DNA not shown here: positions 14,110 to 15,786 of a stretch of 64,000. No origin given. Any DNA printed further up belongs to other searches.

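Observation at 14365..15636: Second MBL-PilZ fusion paralog immediately downstream of the lysis-like cassette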

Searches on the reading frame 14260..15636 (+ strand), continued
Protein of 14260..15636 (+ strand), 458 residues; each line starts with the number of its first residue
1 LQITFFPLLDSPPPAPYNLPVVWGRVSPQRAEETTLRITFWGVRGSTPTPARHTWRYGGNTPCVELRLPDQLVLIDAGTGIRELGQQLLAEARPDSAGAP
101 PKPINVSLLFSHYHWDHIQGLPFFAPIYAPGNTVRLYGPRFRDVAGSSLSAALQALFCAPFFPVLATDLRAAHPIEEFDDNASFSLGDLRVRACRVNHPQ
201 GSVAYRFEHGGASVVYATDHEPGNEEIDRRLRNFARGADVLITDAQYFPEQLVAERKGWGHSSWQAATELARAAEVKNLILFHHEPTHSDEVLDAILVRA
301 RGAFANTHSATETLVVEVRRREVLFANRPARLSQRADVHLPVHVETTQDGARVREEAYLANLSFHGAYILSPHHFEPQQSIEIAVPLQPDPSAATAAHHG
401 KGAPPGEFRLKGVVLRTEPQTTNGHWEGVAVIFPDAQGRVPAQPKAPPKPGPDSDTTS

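Call 69: list_cluster_members(proteins=[window:14365-15636:+, window:8332-9552:-])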
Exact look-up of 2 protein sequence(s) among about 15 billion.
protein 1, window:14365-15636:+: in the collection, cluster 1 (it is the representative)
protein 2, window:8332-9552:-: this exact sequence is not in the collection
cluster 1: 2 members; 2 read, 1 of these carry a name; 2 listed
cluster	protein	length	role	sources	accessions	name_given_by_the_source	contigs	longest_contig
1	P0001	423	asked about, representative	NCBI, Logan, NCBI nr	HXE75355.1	MAG TPA: MBL fold metallo-hydrolase [Candidatus Xenobia bacterium] | MBL fold metallo-hydrolase [Candidatus Xenobia bacterium]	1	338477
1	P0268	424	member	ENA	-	-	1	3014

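Call 70: search_protein_families(library=padloc, proteins=[window:14365-15636:+], max_evalue=0.001)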
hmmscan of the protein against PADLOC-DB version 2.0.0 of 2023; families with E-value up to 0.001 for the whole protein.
window:14365-15636:+ (423 aa): 0 families

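Call 74: search_protein_families(library=pfam, proteins=[L047:3897-4226:-, L060:7234-7620:-, L035:3840-4229:-, L053:3678-4007:-, L040:4627-4953:-, L059:4927-5250:-, L052:4343-4699:-, L070:5247-5783:-], max_evalue=0.01)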
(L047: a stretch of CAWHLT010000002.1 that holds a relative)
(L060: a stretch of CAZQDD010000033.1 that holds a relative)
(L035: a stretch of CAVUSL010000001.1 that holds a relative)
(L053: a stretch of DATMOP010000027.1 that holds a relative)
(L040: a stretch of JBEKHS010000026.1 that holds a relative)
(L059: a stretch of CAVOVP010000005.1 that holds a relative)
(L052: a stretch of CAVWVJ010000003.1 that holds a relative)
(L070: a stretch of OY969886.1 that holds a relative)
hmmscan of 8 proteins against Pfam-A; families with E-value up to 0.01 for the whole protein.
L047:3897-4226:- (109 aa): 1 family
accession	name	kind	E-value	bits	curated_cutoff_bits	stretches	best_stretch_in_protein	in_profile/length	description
PF07238.19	PilZ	-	9.1e-10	39.2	22.5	1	7-95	1-82/102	PilZ domain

L060:7234-7620:- (128 aa): 1 family
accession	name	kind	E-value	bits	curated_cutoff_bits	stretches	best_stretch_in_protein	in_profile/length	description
PF07238.19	PilZ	-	8.4e-08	32.9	22.5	1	12-100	2-83/102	PilZ domain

L035:3840-4229:- (129 aa): 1 family
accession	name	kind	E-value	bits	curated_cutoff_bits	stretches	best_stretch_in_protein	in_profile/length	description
PF07238.19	PilZ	-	2.2e-09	38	22.5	1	27-111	1-78/102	PilZ domain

L053:3678-4007:- (109 aa): 1 family
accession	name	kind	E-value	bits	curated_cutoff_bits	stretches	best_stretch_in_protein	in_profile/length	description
PF07238.19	PilZ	-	2.3e-09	37.9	22.5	1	7-93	1-80/102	PilZ domain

L040:4627-4953:- (108 aa): 1 family
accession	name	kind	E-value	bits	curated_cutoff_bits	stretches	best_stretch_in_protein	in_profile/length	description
PF07238.19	PilZ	-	3.4e-10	40.6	22.5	1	6-90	1-78/102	PilZ domain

L059:4927-5250:- (107 aa): 1 family
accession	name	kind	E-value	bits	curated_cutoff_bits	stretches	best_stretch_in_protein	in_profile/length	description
PF07238.19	PilZ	-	2.2e-10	41.2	22.5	1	7-95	1-84/102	PilZ domain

L052:4343-4699:- (118 aa): 1 family
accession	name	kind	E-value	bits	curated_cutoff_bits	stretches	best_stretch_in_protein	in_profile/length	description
PF07238.19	PilZ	-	3.4e-11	43.8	22.5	1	16-105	2-83/102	PilZ domain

L070:5247-5783:- (178 aa): 1 family
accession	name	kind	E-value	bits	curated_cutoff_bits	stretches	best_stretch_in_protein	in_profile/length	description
PF07238.19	PilZ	-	5.3e-10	40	22.5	1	77-165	1-83/102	PilZ domain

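Call 77: search_protein_families(library=ncbifam, proteins=[L047:8001-8822:+, L065:8001-8876:+, L074:7986-8846:+, L082:3319-4203:+, P0044, P0032], max_evalue=0.00001)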
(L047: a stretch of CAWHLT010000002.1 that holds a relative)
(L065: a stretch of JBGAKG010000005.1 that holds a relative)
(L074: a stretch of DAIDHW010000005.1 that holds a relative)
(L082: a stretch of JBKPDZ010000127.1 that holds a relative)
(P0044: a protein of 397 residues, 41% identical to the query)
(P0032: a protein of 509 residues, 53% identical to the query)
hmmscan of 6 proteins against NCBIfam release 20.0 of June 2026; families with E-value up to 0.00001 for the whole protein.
L047:8001-8822:+ (273 aa): 11 families
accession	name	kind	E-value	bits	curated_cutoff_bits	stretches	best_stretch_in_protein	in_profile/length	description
TIGR02651.1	RNase_Z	equivalog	2.2e-23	82.8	292.95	2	178-272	208-301/302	ribonuclease Z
NF000801.0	PRK00055.1-3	equivalog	9.2e-23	80.7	252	2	178-273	211-303/307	ribonuclease Z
NF000800.0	PRK00055.1-1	equivalog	2.3e-15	56.4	398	2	35-166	32-154/305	ribonuclease Z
NF041851.1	cyc_nuc_deg_phdiest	equivalog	2.7e-15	56.5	400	1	1-273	1-253/253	cyclic nucleotide-degrading phosphodiesterase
NF002558.0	PRK02126.1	subfamily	2.9e-15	56.1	315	1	169-263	245-336/345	ribonuclease Z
TIGR02649.1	true_RNase_BN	exception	9.7e-13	47.8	563.7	1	37-166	33-153/304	ribonuclease BN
NF041257.1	GntH_guanitoxin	equivalog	1.3e-09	37.5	333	0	1-81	13-86/374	guanitoxin biosynthesis MBL fold metallo-hydrolase GntH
NF000805.0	PRK00055.2-3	equivalog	1.1e-08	34.7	416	0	184-259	213-285/307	ribonuclease Z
NF000804.0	PRK00055.2-1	equivalog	6.7e-07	28.7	402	0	184-267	213-293/306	ribonuclease Z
TIGR03307.1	PhnP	equivalog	2.1e-06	27.3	272.25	0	17-80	28-84/249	phosphonate metabolism protein PhnP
NF000806.0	PRK00055.2-4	equivalog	4.5e-06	26.1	363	0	133-241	133-243/280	ribonuclease Z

L065:8001-8876:+ (291 aa): 10 families
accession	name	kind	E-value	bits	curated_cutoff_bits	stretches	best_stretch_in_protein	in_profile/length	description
NF041851.1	cyc_nuc_deg_phdiest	equivalog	5.1e-21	75.2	400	1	6-265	6-243/253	cyclic nucleotide-degrading phosphodiesterase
TIGR02651.1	RNase_Z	equivalog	2.9e-19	69.3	292.95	2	163-273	200-301/302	ribonuclease Z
NF000801.0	PRK00055.1-3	equivalog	3e-19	69.2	252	1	162-274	202-303/307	ribonuclease Z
NF002558.0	PRK02126.1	subfamily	5.5e-12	45.3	315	1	162-265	240-337/345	ribonuclease Z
NF000800.0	PRK00055.1-1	equivalog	1.5e-10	40.6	398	1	184-271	220-302/305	ribonuclease Z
NF000805.0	PRK00055.2-3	equivalog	4.3e-09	36.1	416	1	162-275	198-301/307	ribonuclease Z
NF000806.0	PRK00055.2-4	equivalog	4.3e-09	36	363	0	140-258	142-259/280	ribonuclease Z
TIGR03307.1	PhnP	equivalog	6.3e-09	35.6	272.25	1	22-203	33-192/249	phosphonate metabolism protein PhnP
TIGR02649.1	true_RNase_BN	exception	1e-08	34.6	563.7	0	179-268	215-298/304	ribonuclease BN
NF041257.1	GntH_guanitoxin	equivalog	2.6e-07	29.9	333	0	142-204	164-223/374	guanitoxin biosynthesis MBL fold metallo-hydrolase GntH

L074:7986-8846:+ (286 aa): 10 families
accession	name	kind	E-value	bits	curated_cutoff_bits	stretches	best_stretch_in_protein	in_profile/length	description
TIGR02651.1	RNase_Z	equivalog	1.6e-23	83.2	292.95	2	169-278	201-301/302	ribonuclease Z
NF000801.0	PRK00055.1-3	equivalog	1.5e-22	80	252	1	169-279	204-303/307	ribonuclease Z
NF041851.1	cyc_nuc_deg_phdiest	equivalog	1.9e-14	53.6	400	1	39-277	28-251/253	cyclic nucleotide-degrading phosphodiesterase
NF002558.0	PRK02126.1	subfamily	1.3e-12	47.4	315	0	169-271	242-338/345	ribonuclease Z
NF000800.0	PRK00055.1-1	equivalog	2.2e-12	46.6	398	1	187-275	217-301/305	ribonuclease Z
NF000805.0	PRK00055.2-3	equivalog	2.4e-11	43.5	416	1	169-284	200-305/307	ribonuclease Z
TIGR03307.1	PhnP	equivalog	2.8e-11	43.3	272.25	1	32-245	38-221/249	phosphonate metabolism protein PhnP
NF000804.0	PRK00055.2-1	equivalog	3.6e-08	32.8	402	1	187-277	213-297/306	ribonuclease Z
NF041257.1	GntH_guanitoxin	equivalog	8.8e-07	28.1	333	0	153-245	171-265/374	guanitoxin biosynthesis MBL fold metallo-hydrolase GntH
TIGR02649.1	true_RNase_BN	exception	2.2e-06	26.9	563.7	0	189-273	218-298/304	ribonuclease BN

L082:3319-4203:+ (294 aa): 10 families
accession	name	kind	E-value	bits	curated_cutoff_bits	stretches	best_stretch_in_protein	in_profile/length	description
TIGR02651.1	RNase_Z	equivalog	2.4e-24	85.9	292.95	2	198-273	214-289/302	ribonuclease Z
NF000801.0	PRK00055.1-3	equivalog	2.7e-22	79.2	252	2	198-271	217-289/307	ribonuclease Z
NF041851.1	cyc_nuc_deg_phdiest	equivalog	2e-16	60.1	400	1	9-270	3-236/253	cyclic nucleotide-degrading phosphodiesterase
NF002558.0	PRK02126.1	subfamily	1.3e-15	57.3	315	1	171-271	240-331/345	ribonuclease Z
NF000800.0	PRK00055.1-1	equivalog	3.8e-11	42.5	398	1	201-270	220-289/305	ribonuclease Z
NF038231.1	MBL_Geo_Pelo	equivalog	2.2e-09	37.3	360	1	32-257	33-230/250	GPMC system MBL fold metallohydrolase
TIGR02649.1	true_RNase_BN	exception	3.1e-09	36.3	563.7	1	202-270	220-288/304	ribonuclease BN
TIGR03307.1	PhnP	equivalog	4.8e-08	32.7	272.25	1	31-251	35-220/249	phosphonate metabolism protein PhnP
NF000805.0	PRK00055.2-3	equivalog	1.1e-07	31.4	416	0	203-269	218-282/307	ribonuclease Z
NF002553.0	PRK02113.1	equivalog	5.8e-06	25.9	386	0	43-252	45-223/252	MBL fold metallo-hydrolase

P0044 (397 aa): 10 families
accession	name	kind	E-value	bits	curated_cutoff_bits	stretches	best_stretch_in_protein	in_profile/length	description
NF000801.0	PRK00055.1-3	equivalog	1.2e-24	86.9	252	2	174-284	203-305/307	ribonuclease Z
TIGR02651.1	RNase_Z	equivalog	1.4e-22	80.1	292.95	2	8-173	2-149/302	ribonuclease Z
NF041851.1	cyc_nuc_deg_phdiest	equivalog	8.3e-17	61.4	400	1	35-269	23-239/253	cyclic nucleotide-degrading phosphodiesterase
NF000800.0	PRK00055.1-1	equivalog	1.3e-15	57.2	398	2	8-172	3-151/305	ribonuclease Z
TIGR02649.1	true_RNase_BN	exception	3.1e-12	46.2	563.7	1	189-275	213-297/304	ribonuclease BN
NF002558.0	PRK02126.1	subfamily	2.6e-11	43.1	315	1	173-270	240-334/345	ribonuclease Z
TIGR03307.1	PhnP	equivalog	7e-09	35.4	272.25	0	142-217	121-194/249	phosphonate metabolism protein PhnP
NF000806.0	PRK00055.2-4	equivalog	2.2e-08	33.6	363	1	36-251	24-244/280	ribonuclease Z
NF000805.0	PRK00055.2-3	equivalog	6.2e-08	32.3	416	0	189-285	210-303/307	ribonuclease Z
NF041257.1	GntH_guanitoxin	equivalog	2.1e-07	30.1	333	1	34-218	36-225/374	guanitoxin biosynthesis MBL fold metallo-hydrolase GntH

P0032 (509 aa): 11 families
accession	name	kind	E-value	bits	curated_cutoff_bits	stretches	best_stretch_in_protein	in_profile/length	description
TIGR02651.1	RNase_Z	equivalog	5.6e-23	81.4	292.95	2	180-272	208-300/302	ribonuclease Z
NF000801.0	PRK00055.1-3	equivalog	2.4e-21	76.1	252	2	168-275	204-304/307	ribonuclease Z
NF041851.1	cyc_nuc_deg_phdiest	equivalog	8e-16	58.2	400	1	1-261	1-239/253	cyclic nucleotide-degrading phosphodiesterase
NF002558.0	PRK02126.1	subfamily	1.2e-13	50.8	315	1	167-265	241-337/345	ribonuclease Z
NF000800.0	PRK00055.1-1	equivalog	2.5e-12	46.4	398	1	180-274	211-305/305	ribonuclease Z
NF041257.1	GntH_guanitoxin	equivalog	4.7e-11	42.2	333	1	1-224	13-238/374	guanitoxin biosynthesis MBL fold metallo-hydrolase GntH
TIGR02649.1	true_RNase_BN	exception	5.7e-10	38.7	563.7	1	180-274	210-304/304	ribonuclease BN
NF000806.0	PRK00055.2-4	equivalog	1.6e-09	37.4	363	1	26-261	20-262/280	ribonuclease Z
NF000805.0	PRK00055.2-3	equivalog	7.3e-09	35.3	416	1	181-267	208-292/307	ribonuclease Z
TIGR03307.1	PhnP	equivalog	8.8e-09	35.1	272.25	1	28-239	39-220/249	phosphonate metabolism protein PhnP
NF000804.0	PRK00055.2-1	equivalog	2.7e-07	30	402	0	181-274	208-299/306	ribonuclease Z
